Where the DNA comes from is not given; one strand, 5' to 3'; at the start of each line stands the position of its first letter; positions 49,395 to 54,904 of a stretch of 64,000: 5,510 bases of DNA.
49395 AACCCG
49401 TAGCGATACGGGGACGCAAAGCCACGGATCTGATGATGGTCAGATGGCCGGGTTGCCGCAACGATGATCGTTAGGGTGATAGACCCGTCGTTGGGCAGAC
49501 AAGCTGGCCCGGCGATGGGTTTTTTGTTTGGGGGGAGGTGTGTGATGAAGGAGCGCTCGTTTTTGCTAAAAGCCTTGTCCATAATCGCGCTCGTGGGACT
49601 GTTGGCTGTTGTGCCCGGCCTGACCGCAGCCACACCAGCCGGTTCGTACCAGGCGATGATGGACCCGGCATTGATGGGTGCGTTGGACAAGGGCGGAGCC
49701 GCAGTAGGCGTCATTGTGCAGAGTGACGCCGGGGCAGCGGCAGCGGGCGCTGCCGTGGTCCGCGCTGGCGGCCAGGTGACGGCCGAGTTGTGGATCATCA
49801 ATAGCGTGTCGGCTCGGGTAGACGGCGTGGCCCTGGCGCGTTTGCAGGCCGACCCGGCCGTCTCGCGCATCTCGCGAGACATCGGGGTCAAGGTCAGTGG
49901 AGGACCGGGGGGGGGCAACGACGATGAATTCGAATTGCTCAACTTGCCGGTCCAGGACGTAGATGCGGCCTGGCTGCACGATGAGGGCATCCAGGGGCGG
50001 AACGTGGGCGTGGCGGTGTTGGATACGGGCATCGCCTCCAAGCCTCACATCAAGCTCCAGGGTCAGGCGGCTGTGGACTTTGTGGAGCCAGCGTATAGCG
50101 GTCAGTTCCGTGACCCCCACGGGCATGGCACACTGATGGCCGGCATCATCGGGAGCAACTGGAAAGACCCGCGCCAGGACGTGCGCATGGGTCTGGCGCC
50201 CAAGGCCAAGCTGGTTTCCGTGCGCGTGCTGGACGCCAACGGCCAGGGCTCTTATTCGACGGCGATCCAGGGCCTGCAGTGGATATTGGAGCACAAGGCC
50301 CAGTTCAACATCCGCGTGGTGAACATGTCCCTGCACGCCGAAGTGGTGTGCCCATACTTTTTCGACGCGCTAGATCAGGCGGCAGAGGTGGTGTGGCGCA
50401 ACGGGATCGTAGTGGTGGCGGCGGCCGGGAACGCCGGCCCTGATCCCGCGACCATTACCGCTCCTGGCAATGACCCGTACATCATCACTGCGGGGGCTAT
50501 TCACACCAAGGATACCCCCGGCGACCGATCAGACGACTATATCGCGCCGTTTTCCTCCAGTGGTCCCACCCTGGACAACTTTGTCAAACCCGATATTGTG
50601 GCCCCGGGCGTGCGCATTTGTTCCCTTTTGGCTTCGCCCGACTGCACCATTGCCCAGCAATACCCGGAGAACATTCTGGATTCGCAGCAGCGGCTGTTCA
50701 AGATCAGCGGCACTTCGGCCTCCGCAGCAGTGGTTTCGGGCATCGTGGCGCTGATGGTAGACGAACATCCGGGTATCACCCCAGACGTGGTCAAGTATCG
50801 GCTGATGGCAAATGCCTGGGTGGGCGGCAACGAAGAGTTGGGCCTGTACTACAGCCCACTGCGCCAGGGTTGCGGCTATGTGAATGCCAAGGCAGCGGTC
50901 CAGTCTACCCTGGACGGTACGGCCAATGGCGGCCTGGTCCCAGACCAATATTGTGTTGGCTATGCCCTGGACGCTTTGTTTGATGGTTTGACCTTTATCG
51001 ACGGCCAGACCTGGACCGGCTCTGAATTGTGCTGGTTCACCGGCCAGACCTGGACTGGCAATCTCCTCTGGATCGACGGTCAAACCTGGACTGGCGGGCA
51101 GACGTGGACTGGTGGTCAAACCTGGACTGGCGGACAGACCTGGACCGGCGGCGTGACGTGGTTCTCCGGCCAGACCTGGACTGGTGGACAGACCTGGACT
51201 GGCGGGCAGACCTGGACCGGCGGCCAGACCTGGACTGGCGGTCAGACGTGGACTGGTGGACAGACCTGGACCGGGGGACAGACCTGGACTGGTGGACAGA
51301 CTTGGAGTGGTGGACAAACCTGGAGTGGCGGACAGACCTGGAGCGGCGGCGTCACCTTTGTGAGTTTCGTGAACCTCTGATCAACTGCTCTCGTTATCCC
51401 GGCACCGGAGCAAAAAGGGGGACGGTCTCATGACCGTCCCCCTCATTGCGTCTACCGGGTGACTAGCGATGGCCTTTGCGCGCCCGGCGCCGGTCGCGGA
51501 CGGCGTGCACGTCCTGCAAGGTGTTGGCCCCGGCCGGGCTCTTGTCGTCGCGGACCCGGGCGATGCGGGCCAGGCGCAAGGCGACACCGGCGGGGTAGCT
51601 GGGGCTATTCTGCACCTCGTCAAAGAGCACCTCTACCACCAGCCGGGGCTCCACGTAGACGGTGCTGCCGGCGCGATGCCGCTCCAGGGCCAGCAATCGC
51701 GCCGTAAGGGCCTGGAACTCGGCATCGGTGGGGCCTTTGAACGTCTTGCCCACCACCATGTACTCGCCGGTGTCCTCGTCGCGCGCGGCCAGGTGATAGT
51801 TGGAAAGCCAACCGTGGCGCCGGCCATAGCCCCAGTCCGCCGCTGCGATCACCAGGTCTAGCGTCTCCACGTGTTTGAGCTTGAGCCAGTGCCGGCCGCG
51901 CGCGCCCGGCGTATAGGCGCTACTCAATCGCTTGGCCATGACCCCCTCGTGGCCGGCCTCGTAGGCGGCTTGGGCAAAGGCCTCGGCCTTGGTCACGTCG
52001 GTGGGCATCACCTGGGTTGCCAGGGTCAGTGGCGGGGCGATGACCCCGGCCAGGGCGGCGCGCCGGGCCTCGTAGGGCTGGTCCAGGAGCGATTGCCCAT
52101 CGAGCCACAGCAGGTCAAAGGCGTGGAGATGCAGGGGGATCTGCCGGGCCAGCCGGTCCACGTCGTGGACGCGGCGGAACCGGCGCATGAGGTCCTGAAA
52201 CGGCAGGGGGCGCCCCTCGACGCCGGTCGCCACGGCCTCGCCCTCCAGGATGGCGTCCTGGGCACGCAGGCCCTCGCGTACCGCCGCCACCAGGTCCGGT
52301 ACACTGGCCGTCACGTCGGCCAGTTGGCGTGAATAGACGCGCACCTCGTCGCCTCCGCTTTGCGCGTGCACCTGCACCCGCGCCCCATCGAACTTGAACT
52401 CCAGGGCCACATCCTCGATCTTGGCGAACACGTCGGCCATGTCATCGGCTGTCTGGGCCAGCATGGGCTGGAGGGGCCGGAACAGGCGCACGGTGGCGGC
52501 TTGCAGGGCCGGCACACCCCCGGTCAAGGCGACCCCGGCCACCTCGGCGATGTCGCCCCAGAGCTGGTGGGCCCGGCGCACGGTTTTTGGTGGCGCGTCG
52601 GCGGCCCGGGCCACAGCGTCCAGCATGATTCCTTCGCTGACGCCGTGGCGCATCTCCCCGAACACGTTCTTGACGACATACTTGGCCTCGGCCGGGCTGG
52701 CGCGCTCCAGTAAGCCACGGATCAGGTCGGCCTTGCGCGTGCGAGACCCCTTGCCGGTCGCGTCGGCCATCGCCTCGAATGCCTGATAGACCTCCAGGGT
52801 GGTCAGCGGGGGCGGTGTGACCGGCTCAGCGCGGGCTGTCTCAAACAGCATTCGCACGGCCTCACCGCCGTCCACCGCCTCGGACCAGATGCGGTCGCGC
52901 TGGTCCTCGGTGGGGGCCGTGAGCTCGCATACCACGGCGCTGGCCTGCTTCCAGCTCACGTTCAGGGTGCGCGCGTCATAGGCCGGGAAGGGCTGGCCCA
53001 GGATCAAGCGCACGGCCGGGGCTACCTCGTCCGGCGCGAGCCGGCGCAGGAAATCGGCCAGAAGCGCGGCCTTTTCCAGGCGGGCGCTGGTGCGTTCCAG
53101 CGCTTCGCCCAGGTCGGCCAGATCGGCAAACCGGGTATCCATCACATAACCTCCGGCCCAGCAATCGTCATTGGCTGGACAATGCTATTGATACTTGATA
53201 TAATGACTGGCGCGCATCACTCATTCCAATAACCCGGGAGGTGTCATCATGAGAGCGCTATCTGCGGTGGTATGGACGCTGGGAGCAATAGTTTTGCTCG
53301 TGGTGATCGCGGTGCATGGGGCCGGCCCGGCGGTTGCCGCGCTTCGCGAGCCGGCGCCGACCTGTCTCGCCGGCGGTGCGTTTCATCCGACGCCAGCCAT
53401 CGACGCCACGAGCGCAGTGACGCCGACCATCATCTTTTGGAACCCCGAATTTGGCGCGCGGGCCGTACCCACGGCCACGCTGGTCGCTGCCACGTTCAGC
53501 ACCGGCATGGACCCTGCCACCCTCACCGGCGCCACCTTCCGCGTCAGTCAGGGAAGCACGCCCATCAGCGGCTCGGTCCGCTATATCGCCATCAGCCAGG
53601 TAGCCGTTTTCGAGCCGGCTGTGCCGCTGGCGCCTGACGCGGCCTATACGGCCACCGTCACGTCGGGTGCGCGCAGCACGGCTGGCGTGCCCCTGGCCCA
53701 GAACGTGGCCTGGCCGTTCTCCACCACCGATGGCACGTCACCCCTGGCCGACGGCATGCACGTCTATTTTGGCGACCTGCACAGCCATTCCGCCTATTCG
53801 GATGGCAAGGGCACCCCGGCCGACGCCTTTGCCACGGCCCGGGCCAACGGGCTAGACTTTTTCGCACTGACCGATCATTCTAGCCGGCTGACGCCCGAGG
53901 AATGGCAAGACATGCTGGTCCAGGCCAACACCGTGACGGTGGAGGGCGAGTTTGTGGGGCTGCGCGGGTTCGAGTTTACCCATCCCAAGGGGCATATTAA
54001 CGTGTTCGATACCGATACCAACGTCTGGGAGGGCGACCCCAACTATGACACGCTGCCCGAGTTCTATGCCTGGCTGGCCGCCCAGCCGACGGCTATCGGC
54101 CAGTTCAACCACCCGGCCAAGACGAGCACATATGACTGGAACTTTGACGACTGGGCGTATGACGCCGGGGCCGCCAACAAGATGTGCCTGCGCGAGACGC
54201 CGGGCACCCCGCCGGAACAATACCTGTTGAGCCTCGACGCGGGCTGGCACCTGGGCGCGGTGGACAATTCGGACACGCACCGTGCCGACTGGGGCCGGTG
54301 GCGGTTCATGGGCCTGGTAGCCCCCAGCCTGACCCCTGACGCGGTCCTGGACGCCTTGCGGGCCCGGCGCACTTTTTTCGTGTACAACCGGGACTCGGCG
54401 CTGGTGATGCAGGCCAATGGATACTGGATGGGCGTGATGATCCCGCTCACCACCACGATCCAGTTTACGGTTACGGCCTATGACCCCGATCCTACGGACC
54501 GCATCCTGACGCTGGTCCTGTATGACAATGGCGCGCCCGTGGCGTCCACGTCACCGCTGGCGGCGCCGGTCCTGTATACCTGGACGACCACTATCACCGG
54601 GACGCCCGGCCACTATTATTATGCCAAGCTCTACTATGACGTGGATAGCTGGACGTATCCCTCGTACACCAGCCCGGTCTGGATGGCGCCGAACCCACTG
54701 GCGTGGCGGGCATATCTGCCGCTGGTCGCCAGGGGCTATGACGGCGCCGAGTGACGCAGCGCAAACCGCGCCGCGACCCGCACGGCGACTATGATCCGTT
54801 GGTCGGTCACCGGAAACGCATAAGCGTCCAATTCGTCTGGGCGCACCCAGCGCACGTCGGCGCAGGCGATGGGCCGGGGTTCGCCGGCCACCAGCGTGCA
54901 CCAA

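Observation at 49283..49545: Candidate c-di-GMP-I riboswitch with terminator platform controlling a secreted S8 protease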

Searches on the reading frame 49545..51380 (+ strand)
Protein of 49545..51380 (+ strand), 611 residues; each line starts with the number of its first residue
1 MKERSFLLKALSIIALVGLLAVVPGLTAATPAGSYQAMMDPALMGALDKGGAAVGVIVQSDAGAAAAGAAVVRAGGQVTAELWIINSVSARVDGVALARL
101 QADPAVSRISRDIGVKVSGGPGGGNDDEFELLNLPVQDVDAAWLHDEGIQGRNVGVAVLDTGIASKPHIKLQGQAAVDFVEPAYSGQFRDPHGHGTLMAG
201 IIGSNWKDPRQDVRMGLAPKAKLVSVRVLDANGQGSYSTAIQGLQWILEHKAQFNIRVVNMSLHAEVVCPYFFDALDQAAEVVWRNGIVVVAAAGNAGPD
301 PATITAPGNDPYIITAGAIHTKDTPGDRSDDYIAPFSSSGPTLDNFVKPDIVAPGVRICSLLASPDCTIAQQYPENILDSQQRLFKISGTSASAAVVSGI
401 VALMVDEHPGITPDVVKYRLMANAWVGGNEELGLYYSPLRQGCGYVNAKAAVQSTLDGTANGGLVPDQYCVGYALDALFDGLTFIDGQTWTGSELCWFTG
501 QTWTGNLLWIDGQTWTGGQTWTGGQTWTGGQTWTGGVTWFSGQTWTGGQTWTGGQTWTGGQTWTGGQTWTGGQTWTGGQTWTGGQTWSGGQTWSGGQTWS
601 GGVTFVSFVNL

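Call 16: search_protein_families(library=pfam, proteins=[window:49545-51380:+])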
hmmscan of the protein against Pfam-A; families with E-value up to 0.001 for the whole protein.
window:49545-51380:+ (611 aa): 1 family
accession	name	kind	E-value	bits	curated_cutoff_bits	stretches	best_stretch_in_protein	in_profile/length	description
PF00082.27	Peptidase_S8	-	6e-45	154.2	21.8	1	151-430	1-274/288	Subtilase family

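Call 17: find_encoding_contigs(protein=window:49545-51380:+, flank=3000, max_places=6)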
Protein window:49545-51380:+ (611 aa): 3 contigs read that carry it; 1 place shown.
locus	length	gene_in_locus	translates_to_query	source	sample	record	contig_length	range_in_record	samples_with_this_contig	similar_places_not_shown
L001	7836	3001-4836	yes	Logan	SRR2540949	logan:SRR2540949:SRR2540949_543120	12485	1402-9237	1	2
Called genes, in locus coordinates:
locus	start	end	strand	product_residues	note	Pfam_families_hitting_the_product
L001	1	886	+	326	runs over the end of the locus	PF02653:BPD_transp_2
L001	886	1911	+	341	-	PF02653:BPD_transp_2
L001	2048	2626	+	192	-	-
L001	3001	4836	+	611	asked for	-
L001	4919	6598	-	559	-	PF04675:DNA_ligase_A_N, PF01068:DNA_ligase_A_M, PF04679:DNA_ligase_A_C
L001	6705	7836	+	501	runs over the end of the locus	PF13205:Big_5, PF02811:PHP (weak)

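Call 18: find_related_loci(query=window:49545-51380:+, collection=genome_contigs, flank=4000)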
Query window:49545-51380:+ (611 aa) in genome_contigs; peptide patterns used: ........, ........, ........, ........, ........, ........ (x = any residue, [..] = any of these).
30 stretches matched a pattern, but none encodes a relative of the query by tblastn (E <= 1e-3).

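Call 19: find_homologous_proteins(query=window:49545-51380:+, max_evalue=1e-20)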
Query window:49545-51380:+ (611 aa): 1338 proteins with E <= 1e-20 among 8000 candidates; the best 120 are listed.
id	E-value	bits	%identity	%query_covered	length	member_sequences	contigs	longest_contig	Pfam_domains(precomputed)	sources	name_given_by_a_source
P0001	5.2e-125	436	70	49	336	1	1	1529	PF00082.28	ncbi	-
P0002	6.2e-100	354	45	90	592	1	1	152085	PF00082.28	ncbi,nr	ncbi:MAG: S8 family serine peptidase [Anaerolineales bacterium]|nr:S8 family serine peptidase [Anaer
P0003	8.1e-100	353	42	93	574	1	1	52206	PF00082.28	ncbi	ncbi:MAG: hypothetical protein Fur0022_30930 [Anaerolineales bacterium]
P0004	2.0e-99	352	44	89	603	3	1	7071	PF00082.28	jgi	jgi:serine protease AprX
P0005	5.2e-99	350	43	89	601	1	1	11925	PF00082.28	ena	-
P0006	2.8e-98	348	41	100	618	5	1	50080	PF00082.28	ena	-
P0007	3.7e-98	348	43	93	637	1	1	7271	PF00082.28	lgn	-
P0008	1.4e-97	346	43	89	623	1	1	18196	PF00082.28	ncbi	-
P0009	6.6e-96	340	41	88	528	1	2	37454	PF00082.28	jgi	-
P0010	1.3e-95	339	42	90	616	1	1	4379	PF00082.28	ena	-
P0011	2.8e-95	338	42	89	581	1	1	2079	PF00082.28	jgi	jgi:serine protease AprX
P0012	5.3e-95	337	41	91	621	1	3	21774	PF00082.28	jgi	jgi:serine protease AprX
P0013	1.5e-94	336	40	91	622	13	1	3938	PF00082.28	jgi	jgi:serine protease AprX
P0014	1.8e-94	336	41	99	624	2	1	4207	PF00082.28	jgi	-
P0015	4.4e-94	334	43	84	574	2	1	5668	PF00082.28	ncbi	-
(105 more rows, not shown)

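Call 22: find_related_loci(query=A1, collection=genome_contigs, flank=2500)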
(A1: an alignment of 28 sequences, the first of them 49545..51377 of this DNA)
Query A1 (611 aa) in genome_contigs; peptide patterns used: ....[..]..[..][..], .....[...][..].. (x = any residue, [..] = any of these).
599 stretches matched a pattern (row limit reached: there are more); 544 encode a relative of the query (tblastn E <= 1e-3); the best 80 are kept; 80 distinct loci.
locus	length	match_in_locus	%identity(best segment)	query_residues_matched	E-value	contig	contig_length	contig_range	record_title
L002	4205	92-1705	44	56-590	4e-138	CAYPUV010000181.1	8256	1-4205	MAG TPA_asm: uncultured Anaerolineaceae bacterium isolate binchicken_co64_42 genome assembly, contig: NODE_6236_length_8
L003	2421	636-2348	42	2-590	6e-135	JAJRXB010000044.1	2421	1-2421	MAG: Chloroflexota bacterium isolate Dive96_bin3.112 k141_606181, whole genome shotgun sequence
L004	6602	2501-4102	43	42-602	9e-126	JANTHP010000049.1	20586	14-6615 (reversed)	MAG: Anaerolineae bacterium isolate bin30017 c_000000000312, whole genome shotgun sequence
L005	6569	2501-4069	46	56-606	2e-122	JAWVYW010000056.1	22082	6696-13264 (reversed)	MAG: Candidatus Promineifilaceae bacterium isolate HN14.bin.13 k141_391679_length_22082_cov_11.6350, whole genome shotgu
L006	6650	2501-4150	42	56-610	7e-122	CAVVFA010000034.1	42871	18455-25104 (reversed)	MAG: uncultured Chloroflexia bacterium isolate MFD04716.bin.2.33 genome assembly, contig: contig_85665, whole genome sho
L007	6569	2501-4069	42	50-606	5e-121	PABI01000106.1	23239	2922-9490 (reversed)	MAG: Anaerolineaceae bacterium isolate NAT123 MHASMcontig_932726, whole genome shotgun sequence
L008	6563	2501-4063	42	54-602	7e-118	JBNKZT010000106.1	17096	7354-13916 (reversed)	MAG: Candidatus Promineifilaceae bacterium isolate D1.bin.20.strict NODE_106_length_17096_cov_4.595805, whole genome sho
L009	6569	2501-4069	42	50-589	1e-117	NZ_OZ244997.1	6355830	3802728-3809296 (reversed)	MAG: Candidatus Leptofilum sp. isolate 8ea8b48c-f0bb-4fcd-991e-c07bf3e70e57 chromosome 1, complete sequence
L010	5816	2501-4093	44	43-589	3e-117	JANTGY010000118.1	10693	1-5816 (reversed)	MAG: Anaerolineae bacterium isolate bin10092 c_000000006823, whole genome shotgun sequence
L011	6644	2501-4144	40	1-589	5e-117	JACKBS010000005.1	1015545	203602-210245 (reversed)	MAG: Ardenticatenaceae bacterium isolate HK-STAS-CHLO-27 HK-STAS-CHLO-27_5, whole genome shotgun sequence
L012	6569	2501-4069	41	50-606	3e-116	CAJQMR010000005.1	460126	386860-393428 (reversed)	MAG: uncultured Anaerolineae bacterium isolate 10_20180412_Bin_Bin_103_1 genome assembly, contig: c_000009749918, whole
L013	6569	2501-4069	41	50-589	7e-116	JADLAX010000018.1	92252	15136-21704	MAG: Anaerolineae bacterium isolate SJ142 c_000000233273, whole genome shotgun sequence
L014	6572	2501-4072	41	53-589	6e-114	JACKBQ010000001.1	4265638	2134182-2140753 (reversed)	MAG: Ardenticatenaceae bacterium isolate HK-STAS-CHLO-25 HK-STAS-CHLO-25_1, whole genome shotgun sequence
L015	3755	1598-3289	40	1-606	1e-115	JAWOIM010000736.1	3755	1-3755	MAG: Chloroflexota bacterium isolate CWP5-2.bin.34 k191_218684, whole genome shotgun sequence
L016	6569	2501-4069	41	56-605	9e-113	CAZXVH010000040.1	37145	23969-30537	MAG TPA_asm: uncultured Ardenticatenaceae bacterium isolate binchicken_co235_31 genome assembly, contig: NODE_2623_lengt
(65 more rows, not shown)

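Call 40: find_encoding_contigs(protein=P0001, flank=3000, max_places=4)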
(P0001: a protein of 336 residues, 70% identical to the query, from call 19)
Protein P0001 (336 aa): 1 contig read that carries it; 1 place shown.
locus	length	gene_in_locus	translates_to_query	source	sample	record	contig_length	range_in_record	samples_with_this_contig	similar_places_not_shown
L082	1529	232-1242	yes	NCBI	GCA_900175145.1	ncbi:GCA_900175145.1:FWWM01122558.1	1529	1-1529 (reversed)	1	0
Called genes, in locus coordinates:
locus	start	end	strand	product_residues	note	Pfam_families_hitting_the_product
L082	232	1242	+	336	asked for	PF00082:Peptidase_S8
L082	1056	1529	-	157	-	?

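Call 54: search_protein_families(library=ncbifam, proteins=[window:49545-51380:+], max_evalue=0.01)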
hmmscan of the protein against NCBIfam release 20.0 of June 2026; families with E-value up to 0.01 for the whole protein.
window:49545-51380:+ (611 aa): 8 families
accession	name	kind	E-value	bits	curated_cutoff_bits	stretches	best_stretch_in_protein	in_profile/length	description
TIGR03921.1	T7SS_mycosin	equivalog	3.9e-42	144.6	278.75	1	150-455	11-288/353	type VII secretion-associated serine protease mycosin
NF040809.1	germ_prot_CspBA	exception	9.8e-13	46.6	1250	2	327-405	984-1045/1099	bifunctional germination protease/germinant receptor pseudoprotease CspBA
NF049966.1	QH_SP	equivalog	4e-12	45.9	165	1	156-298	2-126/219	subtilisin-like serine protease QhpE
NF042956.1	IteS_antiphage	equivalog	4.6e-09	35.1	900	1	156-404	259-508/747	S8 family anti-phage peptidase IteS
NF033595.1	denti_PrtP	equivalog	2.4e-08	33.1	300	1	259-458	342-508/606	dentilisin complex serine proteinase subunit PrtP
NF040808.2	CspC_non_triad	exception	3.8e-07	28.9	675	1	302-453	419-550/556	bile acid germinant receptor pseudoprotease CspC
TIGR03895.1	protease_PatA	subfamily_domain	3.5e-06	26.1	421.05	1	210-329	13-129/606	PatA/PatG family cyanobactin maturation protease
NF040553.1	SGO_0316_fam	subfamily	2.2e-05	22.3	1400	1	189-297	355-464/1486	SGO_0316/SGO_0317 family LPXTG-anchored serine peptidase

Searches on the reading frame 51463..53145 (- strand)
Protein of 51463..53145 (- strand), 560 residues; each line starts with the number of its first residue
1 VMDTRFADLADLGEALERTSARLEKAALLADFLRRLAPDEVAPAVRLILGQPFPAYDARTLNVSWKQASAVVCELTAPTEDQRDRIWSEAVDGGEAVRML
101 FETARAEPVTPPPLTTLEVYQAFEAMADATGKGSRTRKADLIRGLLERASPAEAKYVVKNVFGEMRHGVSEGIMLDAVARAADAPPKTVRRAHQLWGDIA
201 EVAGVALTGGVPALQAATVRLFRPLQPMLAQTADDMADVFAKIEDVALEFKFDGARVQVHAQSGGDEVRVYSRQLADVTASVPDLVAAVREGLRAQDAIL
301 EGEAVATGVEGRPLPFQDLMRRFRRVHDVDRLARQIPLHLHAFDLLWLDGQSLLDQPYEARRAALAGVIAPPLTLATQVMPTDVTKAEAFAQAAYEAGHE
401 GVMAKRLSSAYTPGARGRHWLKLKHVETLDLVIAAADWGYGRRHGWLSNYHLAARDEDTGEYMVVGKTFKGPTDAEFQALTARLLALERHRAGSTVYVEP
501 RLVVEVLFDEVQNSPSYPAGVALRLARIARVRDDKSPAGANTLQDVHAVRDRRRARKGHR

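Call 16: search_protein_families(library=pfam, proteins=[window:51463-53145:-])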
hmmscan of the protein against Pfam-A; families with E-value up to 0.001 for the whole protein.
window:51463-53145:- (560 aa): 3 families
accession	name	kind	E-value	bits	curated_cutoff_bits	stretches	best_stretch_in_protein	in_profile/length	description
PF01068.26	DNA_ligase_A_M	-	6.6e-51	173.3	26.2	1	227-424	1-204/204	ATP dependent DNA ligase domain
PF04675.19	DNA_ligase_A_N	-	1.4e-33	116.9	24.6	1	6-179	2-174/174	DNA ligase N terminus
PF04679.21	DNA_ligase_A_C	-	8.9e-13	48.9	27.5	1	443-535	1-94/94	ATP dependent DNA ligase C terminal region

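Call 51: find_homologous_proteins(query=window:51463-53145:-, max_evalue=1e-50)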
Query window:51463-53145:- (560 aa): 7819 proteins with E <= 1e-50 among 8000 candidates; the best 120 are listed.
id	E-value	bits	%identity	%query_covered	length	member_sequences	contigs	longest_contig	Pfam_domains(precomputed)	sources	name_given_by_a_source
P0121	9.8e-296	1000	100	82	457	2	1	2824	PF04675.20,PF01068.27,PF04679.22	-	-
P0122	3.2e-225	767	83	78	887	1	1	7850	PF09334.18,PF04675.20,PF00133.29,PF01068.27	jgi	-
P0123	1.7e-219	749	63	100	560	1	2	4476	PF04675.20,PF01068.27,PF04679.22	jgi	jgi:DNA ligase-1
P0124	1.9e-218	745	63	99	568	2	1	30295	PF04675.20,PF01068.27,PF04679.22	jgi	jgi:DNA ligase-1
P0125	1.7e-217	742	63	99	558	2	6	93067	PF04675.20,PF01068.27,PF04679.22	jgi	jgi:DNA ligase-1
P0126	1.3e-215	736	63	100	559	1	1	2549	PF04675.20,PF09414.16,PF01068.27,PF04679.22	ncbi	-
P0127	1.5e-215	735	63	100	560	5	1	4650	PF04675.20,PF01068.27,PF04679.22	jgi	jgi:DNA ligase-1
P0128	1.7e-215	735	62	100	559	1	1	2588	PF04675.20,PF01068.27,PF04679.22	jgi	jgi:DNA ligase-1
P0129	2.0e-215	735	62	100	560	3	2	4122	PF04675.20,PF01068.27,PF04679.22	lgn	-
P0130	2.3e-215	735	62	100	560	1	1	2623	PF04675.20,PF01068.27,PF04679.22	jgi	jgi:DNA ligase-1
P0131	3.9e-215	734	63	100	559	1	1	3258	PF04675.20,PF01068.27,PF04679.22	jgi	jgi:DNA ligase-1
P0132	1.4e-214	732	62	99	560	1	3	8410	PF04675.20,PF01068.27,PF04679.22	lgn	-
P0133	3.4e-214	731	62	100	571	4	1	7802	PF04675.20,PF01068.27,PF04679.22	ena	-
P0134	5.1e-214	730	62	100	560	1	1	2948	PF04675.20,PF01068.27,PF04679.22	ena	-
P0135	5.4e-214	730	61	100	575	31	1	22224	PF04675.20,PF01068.27,PF04679.22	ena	-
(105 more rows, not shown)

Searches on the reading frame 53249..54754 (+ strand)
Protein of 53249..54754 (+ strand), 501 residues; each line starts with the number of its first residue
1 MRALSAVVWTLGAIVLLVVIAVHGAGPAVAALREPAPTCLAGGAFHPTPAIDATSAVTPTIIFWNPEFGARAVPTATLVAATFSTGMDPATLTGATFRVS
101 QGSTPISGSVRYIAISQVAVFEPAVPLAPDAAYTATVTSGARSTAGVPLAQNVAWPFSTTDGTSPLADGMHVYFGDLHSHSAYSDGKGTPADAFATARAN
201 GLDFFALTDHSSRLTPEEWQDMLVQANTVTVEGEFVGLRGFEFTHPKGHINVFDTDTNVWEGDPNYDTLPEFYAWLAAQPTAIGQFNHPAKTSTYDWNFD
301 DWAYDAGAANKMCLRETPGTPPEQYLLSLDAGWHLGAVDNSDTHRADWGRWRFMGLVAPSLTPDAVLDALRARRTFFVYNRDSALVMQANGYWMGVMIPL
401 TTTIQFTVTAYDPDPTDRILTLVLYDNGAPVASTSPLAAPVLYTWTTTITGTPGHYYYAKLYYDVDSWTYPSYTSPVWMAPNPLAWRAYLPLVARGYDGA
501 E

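Call 16: search_protein_families(library=pfam, proteins=[window:53249-54754:+])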
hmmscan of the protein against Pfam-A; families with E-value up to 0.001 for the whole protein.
window:53249-54754:+ (501 aa): 2 families
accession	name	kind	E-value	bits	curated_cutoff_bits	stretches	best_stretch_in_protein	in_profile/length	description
PF13205.12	Big_5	-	1.6e-14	54.9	23.6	1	58-159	4-105/105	Bacterial Ig-like domain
PF02811.25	PHP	-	9.1e-07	29.8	26.4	1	176-214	1-41/164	PHP domain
